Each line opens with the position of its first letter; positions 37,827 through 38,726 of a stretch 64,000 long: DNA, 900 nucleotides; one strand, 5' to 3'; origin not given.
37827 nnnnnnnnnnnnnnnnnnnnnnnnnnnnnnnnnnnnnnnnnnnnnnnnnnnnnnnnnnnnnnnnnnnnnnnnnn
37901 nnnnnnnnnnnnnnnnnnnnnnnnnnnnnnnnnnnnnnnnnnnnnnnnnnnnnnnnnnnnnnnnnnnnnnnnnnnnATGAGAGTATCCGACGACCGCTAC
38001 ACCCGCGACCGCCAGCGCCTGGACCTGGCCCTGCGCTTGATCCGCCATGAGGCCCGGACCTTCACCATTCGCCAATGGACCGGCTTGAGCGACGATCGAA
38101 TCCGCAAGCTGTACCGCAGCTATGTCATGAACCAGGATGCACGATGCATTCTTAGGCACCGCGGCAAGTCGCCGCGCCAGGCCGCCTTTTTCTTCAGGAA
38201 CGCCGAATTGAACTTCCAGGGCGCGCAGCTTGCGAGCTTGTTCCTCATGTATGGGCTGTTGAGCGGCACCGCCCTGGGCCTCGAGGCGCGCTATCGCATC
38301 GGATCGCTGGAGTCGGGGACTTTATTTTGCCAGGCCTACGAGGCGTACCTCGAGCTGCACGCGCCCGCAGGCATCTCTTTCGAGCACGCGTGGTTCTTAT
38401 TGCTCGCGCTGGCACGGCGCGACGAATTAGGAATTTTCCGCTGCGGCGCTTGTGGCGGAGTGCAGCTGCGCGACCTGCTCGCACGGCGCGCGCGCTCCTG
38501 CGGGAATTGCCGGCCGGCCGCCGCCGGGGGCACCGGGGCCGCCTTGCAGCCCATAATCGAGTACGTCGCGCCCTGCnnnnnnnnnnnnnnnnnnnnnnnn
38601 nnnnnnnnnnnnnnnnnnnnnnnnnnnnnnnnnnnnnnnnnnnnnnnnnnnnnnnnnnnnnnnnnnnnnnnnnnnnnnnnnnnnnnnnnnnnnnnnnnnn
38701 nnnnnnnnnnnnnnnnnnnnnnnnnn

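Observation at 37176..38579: Divergent FlhC-like / FlhD-like gene pair outside any flagellar or conjugative-element context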

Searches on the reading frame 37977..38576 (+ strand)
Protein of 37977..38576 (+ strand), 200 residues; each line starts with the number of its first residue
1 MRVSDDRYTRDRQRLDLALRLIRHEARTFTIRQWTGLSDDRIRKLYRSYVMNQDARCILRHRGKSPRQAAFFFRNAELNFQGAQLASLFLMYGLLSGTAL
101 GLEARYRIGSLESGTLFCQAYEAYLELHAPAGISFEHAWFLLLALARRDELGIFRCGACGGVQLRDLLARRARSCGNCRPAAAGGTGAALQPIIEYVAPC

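Call 3: search_protein_families(library=pfam, proteins=[window:37977-38576:+], max_evalue=1)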
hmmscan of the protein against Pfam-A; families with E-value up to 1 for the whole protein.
window:37977-38576:+ (200 aa): 3 families
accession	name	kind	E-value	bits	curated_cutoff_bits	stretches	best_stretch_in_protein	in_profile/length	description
PF05280.16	FlhC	-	5.9e-05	23.3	27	1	10-184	8-166/173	Flagellar transcriptional activator (FlhC)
PF24296.1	SrfA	-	0.065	13.7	27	1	4-37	38-71/73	SrfA protein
PF12760.12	Zn_ribbon_IS1595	-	0.11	12.9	25.4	1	154-179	19-44/46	Transposase zinc-ribbon domain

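Call 4: search_protein_families(library=ncbifam, proteins=[window:37977-38576:+], max_evalue=1)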
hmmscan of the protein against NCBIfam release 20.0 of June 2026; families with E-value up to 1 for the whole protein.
window:37977-38576:+ (200 aa): 1 family
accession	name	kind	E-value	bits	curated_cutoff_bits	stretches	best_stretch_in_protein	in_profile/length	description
NF009365.1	PRK12722.1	equivalog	5.1e-05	23.1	216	1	10-182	6-161/170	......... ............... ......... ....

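Call 5: find_homologous_proteins(query=window:37977-38576:+, max_evalue=0.001)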
Query window:37977-38576:+ (200 aa): 3699 proteins with E <= 0.001 among 6079 candidates; the best 120 are listed.
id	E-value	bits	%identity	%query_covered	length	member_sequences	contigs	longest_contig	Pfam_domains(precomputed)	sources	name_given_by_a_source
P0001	3.8e-110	384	87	100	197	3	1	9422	PF05280.17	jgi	jgi:hypothetical protein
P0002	1.3e-109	382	88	100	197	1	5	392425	-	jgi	jgi:hypothetical protein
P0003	3.8e-109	381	88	100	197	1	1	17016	PF05280.17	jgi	jgi:hypothetical protein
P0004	1.2e-104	366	83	100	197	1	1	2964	PF05280.17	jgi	jgi:hypothetical protein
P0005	1.6e-104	366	83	100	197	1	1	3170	PF05280.17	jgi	-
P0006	4.1e-103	361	83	100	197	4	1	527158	-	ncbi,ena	-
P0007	6.5e-102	357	86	94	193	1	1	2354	PF05280.17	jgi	jgi:hypothetical protein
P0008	2.3e-101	355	80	100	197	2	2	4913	-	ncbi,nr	ncbi:MAG: FlhC family transcriptional regulator [Pseudomonadota bacterium]|nr:FlhC family transcript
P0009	3.6e-101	355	80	100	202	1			PF05280.17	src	-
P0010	6.0e-101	354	81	100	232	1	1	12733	PF05280.17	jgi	jgi:hypothetical protein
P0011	7.3e-101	354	79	100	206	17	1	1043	PF05280.17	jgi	-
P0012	2.0e-100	352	80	100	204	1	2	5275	PF05280.17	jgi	jgi:hypothetical protein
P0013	2.5e-100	352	84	94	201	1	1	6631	-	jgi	jgi:Flagellar transcriptional activator (FlhC)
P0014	2.9e-100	352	81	100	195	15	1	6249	PF05280.17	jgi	jgi:hypothetical protein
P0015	3.5e-100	352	81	100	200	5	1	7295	PF05280.17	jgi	jgi:hypothetical protein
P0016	1.4e-99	350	78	100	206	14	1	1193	PF05280.17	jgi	jgi:hypothetical protein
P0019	3.8e-99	348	79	100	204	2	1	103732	PF05280.17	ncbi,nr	ncbi:MAG TPA: hypothetical protein VGO37_04495 [Steroidobacteraceae bacterium]|nr:hypothetical prote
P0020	4.5e-99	348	78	100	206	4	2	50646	PF05280.17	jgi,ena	jgi:hypothetical protein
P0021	7.5e-99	347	80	96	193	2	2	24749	PF05280.17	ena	-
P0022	7.9e-99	347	79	100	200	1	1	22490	PF05280.17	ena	-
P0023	8.1e-99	347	81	100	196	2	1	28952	PF05280.17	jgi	jgi:Flagellar transcriptional activator (FlhC)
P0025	1.6e-98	346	84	90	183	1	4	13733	PF05280.17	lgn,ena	-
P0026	1.8e-98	346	77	100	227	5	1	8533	PF05280.17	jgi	jgi:Flagellar transcriptional activator (FlhC)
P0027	2.1e-98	346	80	100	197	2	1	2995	PF05280.17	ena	-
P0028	3.5e-98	345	85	90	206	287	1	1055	PF05280.17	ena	-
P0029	3.6e-98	345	79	97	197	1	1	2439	PF05280.17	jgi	-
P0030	3.7e-98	345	84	92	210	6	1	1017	PF05280.17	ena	-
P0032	9.3e-98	344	83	89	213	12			PF05280.17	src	-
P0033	9.9e-98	344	78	100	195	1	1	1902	PF05280.17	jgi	jgi:hypothetical protein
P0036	1.5e-97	343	79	99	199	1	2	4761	PF05280.17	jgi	jgi:hypothetical protein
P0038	2.8e-97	342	78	100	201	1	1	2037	PF05280.17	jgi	jgi:Flagellar transcriptional activator (FlhC)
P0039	3.0e-97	342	84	89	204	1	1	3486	PF05280.17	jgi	jgi:hypothetical protein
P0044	7.0e-97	341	79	100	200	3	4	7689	PF05280.17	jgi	jgi:Flagellar transcriptional activator (FlhC)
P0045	7.1e-97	341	79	100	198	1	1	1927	PF05280.17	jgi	jgi:hypothetical protein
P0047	1.5e-96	340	79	100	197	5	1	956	PF05280.17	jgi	jgi:hypothetical protein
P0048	1.7e-96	340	82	93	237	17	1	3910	PF05280.17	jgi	jgi:hypothetical protein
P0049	1.7e-96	340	84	89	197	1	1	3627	PF05280.17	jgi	jgi:hypothetical protein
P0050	2.1e-96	339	78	98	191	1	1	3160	PF05280.17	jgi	jgi:hypothetical protein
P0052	2.6e-96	339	85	89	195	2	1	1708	PF05280.17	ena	-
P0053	2.7e-96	339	83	89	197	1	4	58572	PF05280.17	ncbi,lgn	-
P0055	3.7e-96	338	82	90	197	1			PF05280.17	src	-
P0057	5.4e-96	338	82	91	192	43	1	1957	PF05280.17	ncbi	-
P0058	5.8e-96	338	83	89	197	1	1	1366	PF05280.17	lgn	-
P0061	7.1e-96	338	79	96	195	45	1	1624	PF05280.17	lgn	-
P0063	8.0e-96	337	83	89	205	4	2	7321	PF05280.17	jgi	jgi:hypothetical protein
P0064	9.0e-96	337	81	94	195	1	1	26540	PF05280.17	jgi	jgi:hypothetical protein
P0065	1.1e-95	337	81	94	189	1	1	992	PF05280.17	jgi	jgi:hypothetical protein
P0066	1.2e-95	337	76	100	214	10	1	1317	PF05280.17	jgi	jgi:hypothetical protein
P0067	1.3e-95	337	84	91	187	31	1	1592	PF05280.17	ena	-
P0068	1.8e-95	336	83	91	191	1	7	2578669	PF05280.17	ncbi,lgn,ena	ncbi:MAG: hypothetical protein ACLP2F_02655 [Steroidobacteraceae bacterium]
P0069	1.9e-95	336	77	100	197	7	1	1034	PF05280.17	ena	-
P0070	2.0e-95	336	81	89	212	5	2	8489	PF05280.17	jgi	jgi:hypothetical protein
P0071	2.4e-95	336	82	91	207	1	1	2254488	PF05280.17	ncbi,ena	-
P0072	2.6e-95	336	78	100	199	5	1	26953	PF05280.17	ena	-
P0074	3.2e-95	335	80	92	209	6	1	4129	PF05280.17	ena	-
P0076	3.9e-95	335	82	91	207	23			PF05280.17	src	-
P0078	4.3e-95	335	83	91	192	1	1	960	PF05280.17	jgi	-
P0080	5.3e-95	335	82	90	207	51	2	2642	PF05280.17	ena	-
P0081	5.5e-95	335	84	89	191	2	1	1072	PF05280.17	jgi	jgi:hypothetical protein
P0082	6.4e-95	334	75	100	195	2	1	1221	PF05280.17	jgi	jgi:hypothetical protein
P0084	7.4e-95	334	82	91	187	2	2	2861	PF05280.17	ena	-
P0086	7.5e-95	334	83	89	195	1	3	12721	PF05280.17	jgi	jgi:hypothetical protein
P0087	7.6e-95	334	75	100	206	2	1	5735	PF05280.17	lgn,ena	-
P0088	7.6e-95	334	83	91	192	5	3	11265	PF05280.17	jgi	jgi:hypothetical protein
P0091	8.9e-95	334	77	100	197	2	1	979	PF05280.17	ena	-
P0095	1.4e-94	333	77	100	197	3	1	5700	PF05280.17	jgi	jgi:hypothetical protein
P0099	1.9e-94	333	77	100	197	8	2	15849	PF05280.17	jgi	jgi:Flagellar transcriptional activator (FlhC)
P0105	3.1e-94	332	76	100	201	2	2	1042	PF05280.17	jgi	jgi:hypothetical protein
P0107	3.6e-94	332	82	91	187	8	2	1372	PF05280.17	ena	-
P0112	5.1e-94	331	79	92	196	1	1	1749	PF05280.17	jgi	-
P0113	5.3e-94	331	82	91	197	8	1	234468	PF05280.17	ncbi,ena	-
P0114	5.8e-94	331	81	89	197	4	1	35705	PF05280.17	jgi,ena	-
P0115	6.0e-94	331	80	91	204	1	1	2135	PF05280.17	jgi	jgi:Flagellar transcriptional activator (FlhC)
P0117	6.5e-94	331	78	100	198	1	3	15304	PF05280.17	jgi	-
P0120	9.1e-94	331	80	89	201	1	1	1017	PF05280.17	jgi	jgi:Flagellar transcriptional activator (FlhC)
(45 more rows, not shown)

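Call 13: search_solved_structures(query=A1, max_evalue=10, show_alignments=2)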
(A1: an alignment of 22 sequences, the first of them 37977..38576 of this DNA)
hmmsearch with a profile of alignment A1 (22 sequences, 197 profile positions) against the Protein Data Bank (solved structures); distinct sequences matched with E-value up to 10: 3.
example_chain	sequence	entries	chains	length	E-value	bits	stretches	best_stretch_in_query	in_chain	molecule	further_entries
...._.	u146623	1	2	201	1.7e-05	27.7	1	119-195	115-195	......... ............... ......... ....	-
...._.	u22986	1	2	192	0.096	15.5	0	117-188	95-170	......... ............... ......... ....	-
9fhl_Y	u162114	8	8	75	0.89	12.3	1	150-183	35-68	Small ribosomal subunit protein eS31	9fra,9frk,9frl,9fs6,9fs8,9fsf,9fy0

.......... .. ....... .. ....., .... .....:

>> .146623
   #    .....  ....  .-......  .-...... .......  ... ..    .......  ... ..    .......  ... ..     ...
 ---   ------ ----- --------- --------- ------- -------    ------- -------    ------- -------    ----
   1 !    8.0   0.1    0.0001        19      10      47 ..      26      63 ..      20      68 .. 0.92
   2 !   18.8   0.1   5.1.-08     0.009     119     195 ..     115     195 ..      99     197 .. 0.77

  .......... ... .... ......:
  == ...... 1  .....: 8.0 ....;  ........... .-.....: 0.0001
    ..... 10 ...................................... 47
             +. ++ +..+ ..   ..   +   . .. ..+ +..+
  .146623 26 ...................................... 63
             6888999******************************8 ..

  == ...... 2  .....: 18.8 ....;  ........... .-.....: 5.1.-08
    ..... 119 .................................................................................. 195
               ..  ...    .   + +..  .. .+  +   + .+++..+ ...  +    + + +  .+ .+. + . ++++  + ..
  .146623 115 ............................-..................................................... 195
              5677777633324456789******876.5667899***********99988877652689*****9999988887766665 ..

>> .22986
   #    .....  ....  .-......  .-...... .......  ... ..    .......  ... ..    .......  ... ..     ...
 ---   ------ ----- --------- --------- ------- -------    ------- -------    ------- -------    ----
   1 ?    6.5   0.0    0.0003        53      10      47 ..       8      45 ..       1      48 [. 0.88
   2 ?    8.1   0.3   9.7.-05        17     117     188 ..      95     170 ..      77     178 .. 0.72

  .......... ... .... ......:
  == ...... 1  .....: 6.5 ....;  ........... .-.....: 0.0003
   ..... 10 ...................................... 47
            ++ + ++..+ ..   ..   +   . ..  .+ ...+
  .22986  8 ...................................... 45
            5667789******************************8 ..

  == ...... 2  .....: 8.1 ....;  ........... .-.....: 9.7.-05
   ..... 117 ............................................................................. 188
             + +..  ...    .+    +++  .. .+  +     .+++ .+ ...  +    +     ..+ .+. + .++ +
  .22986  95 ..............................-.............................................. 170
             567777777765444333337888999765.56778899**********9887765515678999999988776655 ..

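Call 17: find_related_loci(query=A1, collection=genome_contigs, flank=10000)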
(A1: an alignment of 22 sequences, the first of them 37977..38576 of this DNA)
Query A1 (200 aa) in genome_contigs; peptide patterns used: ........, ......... (x = any residue, [..] = any of these).
471 stretches matched a pattern; 451 encode a relative of the query (tblastn E <= 1e-3); the best 80 are kept; 80 distinct loci.
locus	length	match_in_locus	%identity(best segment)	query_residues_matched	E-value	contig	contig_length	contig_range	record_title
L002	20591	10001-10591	83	1-200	8e-108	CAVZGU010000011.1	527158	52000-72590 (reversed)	MAG: uncultured Gammaproteobacteria bacterium isolate MFD00991.bin.2.78 genome assembly, contig: contig_58364, whole gen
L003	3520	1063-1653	80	1-200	3e-108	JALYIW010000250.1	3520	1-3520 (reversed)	MAG: Pseudomonadota bacterium isolate HIE bin35 SD1475-77_k127_799304, whole genome shotgun sequence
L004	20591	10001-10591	82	1-200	9e-106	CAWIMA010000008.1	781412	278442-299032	MAG: uncultured Gammaproteobacteria bacterium isolate MFD05377.bin.2.12 genome assembly, contig: contig_44548, whole gen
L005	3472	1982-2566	80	1-200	4e-106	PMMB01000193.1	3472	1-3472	MAG: Gammaproteobacteria bacterium isolate palsa_1193 73.20110600_P1M.4_contig_35831, whole genome shotgun sequence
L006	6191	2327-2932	79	1-200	1e-103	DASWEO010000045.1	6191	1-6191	MAG TPA_asm: Steroidobacteraceae bacterium isolate SMAG_U2764 k141_960184, whole genome shotgun sequence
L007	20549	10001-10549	86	1-183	1e-102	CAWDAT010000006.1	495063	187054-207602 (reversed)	MAG: uncultured Gammaproteobacteria bacterium isolate MFD01872.bin.1.85 genome assembly, contig: contig_39014, whole gen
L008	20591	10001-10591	80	1-200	8e-102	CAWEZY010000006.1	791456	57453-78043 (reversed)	MAG: uncultured Gammaproteobacteria bacterium isolate MFD00991.bin.2.73 genome assembly, contig: contig_35048, whole gen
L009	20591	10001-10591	78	1-200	6e-101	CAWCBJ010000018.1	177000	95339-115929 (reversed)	MAG: uncultured Gammaproteobacteria bacterium isolate MFD04570.bin.2.12 genome assembly, contig: contig_190323, whole ge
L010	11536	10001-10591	78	1-200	1e-100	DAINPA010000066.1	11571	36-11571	MAG TPA_asm: Steroidobacteraceae bacterium isolate CTOTU10816 NODE_1419_length_11571_cov_12.079628, whole genome shotgun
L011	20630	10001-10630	75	1-200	2e-100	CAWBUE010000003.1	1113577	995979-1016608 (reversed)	MAG: uncultured Gammaproteobacteria bacterium isolate MFD04580.bin.1.79 genome assembly, contig: contig_26023, whole gen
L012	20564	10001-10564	82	1-190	2e-99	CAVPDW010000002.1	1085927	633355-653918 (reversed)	MAG: uncultured Gammaproteobacteria bacterium isolate MFD00008.bin.1.30 genome assembly, contig: contig_14314, whole gen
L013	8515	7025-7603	81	1-190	9e-100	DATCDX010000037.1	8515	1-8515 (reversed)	MAG TPA_asm: Steroidobacteraceae bacterium isolate SMAG_U7737 k141_118122, whole genome shotgun sequence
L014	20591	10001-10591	77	1-200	2e-99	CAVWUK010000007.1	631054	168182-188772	MAG: uncultured Gammaproteobacteria bacterium isolate MFD01716.bin.1.60 genome assembly, contig: contig_43995, whole gen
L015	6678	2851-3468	77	1-200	3e-99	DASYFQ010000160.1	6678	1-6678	MAG TPA_asm: Steroidobacteraceae bacterium isolate SMAG_U5019 k141_2509168, whole genome shotgun sequence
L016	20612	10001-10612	79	1-200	8e-99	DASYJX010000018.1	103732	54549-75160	MAG TPA_asm: Steroidobacteraceae bacterium isolate SMAG_U4306 k141_3248779, whole genome shotgun sequence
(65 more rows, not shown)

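Call 28: search_protein_representatives(alignment_id=A1)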
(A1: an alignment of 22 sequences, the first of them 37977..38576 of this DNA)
Query: 22 sequences, 197 profile positions. Proteins with E-value up to 0.001 (for the whole library): 887; up to 1e-10: 629; up to 1e-30: 161. The best 150 are listed.
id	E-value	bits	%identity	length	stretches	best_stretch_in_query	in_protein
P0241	6.8e-108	375.0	-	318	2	64-185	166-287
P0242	2.2e-76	272.2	-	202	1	1-131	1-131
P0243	3.6e-75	268.2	-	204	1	1-184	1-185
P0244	2.9e-73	262.0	-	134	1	1-133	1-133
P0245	2.9e-70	252.2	-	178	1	46-183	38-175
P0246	4.5e-70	251.6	-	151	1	43-181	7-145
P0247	7.0e-66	237.9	-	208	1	1-184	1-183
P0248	2.1e-65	236.4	-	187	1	41-181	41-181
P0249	2.9e-64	232.6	-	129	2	60-157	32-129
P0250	5.2e-64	231.8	-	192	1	1-132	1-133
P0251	5.4e-61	222.0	-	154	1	43-184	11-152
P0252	1.3e-59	217.5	-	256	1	1-152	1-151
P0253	3.2e-55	203.1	-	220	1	1-179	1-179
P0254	7.1e-55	202.0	-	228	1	1-184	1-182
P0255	1.0e-54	201.5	-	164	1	58-187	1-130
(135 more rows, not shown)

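Call 31: predict_structure(alignment_id=A1)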
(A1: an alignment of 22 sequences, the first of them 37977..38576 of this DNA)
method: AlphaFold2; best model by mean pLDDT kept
length: 200 residues; sequences in the alignment: 22
mean_pLDDT: 56.1   pTM: 0.50
mean pLDDT of the five models: 56.1, 51.1, 46.7, 43.1, 40.5
residues with pLDDT >= 90: 0; 70-90: 45; 50-70: 67; < 50: 88
segments of 3 or more residues with pLDDT < 50: 56-83, 85-87, 93-105, 150-152, 161-173, 180-200
pLDDT, mean of each block of 10 residues (from residue 1): 64 83 72 78 78 53 37 38 46 45 49 69 63 64 55 50 47 51 42 39
secondary structure, 60 per line:
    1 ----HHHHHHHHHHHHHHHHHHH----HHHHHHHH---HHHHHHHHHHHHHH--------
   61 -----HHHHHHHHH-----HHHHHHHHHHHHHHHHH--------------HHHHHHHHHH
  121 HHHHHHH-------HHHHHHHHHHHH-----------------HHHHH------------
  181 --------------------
elements in order: H5-23 H28-35 H39-52 H66-74 H80-96 H111-127 H135-146 H164-168

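Call 34: search_dna_similar(query=window:37977-38576:+, collection=plasmids, mode=protein, max_evalue=0.001, max_rows=30)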
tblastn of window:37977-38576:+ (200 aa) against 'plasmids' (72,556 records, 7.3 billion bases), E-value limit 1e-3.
No match.

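Call 35: find_homologous_proteins(query=A3, max_evalue=0.001)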
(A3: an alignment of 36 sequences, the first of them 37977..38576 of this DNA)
Query A3 (36 sequences) (200 aa, profile of the alignment): 2987 proteins with E <= 0.001 among 8000 candidates; the best 120 are listed.
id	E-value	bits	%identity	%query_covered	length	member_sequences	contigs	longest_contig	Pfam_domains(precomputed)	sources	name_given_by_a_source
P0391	1.1e-72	261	54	97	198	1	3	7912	-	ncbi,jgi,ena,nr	ncbi:MAG TPA: hypothetical protein VJ011_01730 [Steroidobacteraceae bacterium]|nr:hypothetical prote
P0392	1.5e-72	261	49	92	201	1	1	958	-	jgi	jgi:hypothetical protein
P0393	1.9e-72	261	49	92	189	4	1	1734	-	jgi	jgi:Flagellar transcriptional activator (FlhC)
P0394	2.0e-72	261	49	92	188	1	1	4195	-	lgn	-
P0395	2.2e-72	260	56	89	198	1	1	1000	-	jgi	jgi:hypothetical protein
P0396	2.7e-72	260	49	92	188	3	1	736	-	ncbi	-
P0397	3.0e-72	260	51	92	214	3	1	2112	-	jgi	jgi:hypothetical protein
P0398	3.8e-72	260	53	95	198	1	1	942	-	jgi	jgi:hypothetical protein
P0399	4.4e-72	259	51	89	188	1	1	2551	-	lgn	-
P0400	5.3e-72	259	46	84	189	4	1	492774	-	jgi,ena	-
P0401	5.9e-72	259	51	92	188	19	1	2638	-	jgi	jgi:hypothetical protein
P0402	6.8e-72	259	50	89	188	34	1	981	-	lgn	-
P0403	7.2e-72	259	49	94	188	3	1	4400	-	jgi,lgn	jgi:hypothetical protein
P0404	7.6e-72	259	49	92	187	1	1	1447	-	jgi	jgi:hypothetical protein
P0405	7.9e-72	259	55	96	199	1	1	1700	PF05280.17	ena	-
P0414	2.2e-71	257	54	93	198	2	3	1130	PF05280.17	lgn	-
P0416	2.3e-71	257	57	89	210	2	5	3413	PF05280.17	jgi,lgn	jgi:hypothetical protein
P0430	6.5e-71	256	59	94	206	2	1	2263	PF05280.17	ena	-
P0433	1.1e-70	255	49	92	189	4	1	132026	-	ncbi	-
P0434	1.1e-70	255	55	89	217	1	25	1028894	-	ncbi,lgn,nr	ncbi:MAG: hypothetical protein IPI06_11300 [Gammaproteobacteria bacterium]|nr:hypothetical protein [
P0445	1.8e-70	254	53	100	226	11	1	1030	PF05280.17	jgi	jgi:hypothetical protein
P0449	2.3e-70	254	58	89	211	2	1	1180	PF05280.17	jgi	jgi:hypothetical protein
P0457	3.0e-70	254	51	94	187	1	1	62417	-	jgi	jgi:hypothetical protein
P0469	5.0e-70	253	59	94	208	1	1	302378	-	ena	-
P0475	7.3e-70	252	57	89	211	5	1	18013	PF05280.17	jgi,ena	-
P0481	9.4e-70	252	59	83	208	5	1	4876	PF05280.17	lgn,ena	-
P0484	1.1e-69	252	58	89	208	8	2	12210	PF05280.17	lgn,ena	-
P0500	2.9e-69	250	74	94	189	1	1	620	PF05280.17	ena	-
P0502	3.1e-69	250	78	94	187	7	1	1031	PF05280.17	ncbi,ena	-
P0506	3.5e-69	250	79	94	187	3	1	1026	PF05280.17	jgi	-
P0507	3.7e-69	250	55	92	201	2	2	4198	PF05280.17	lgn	-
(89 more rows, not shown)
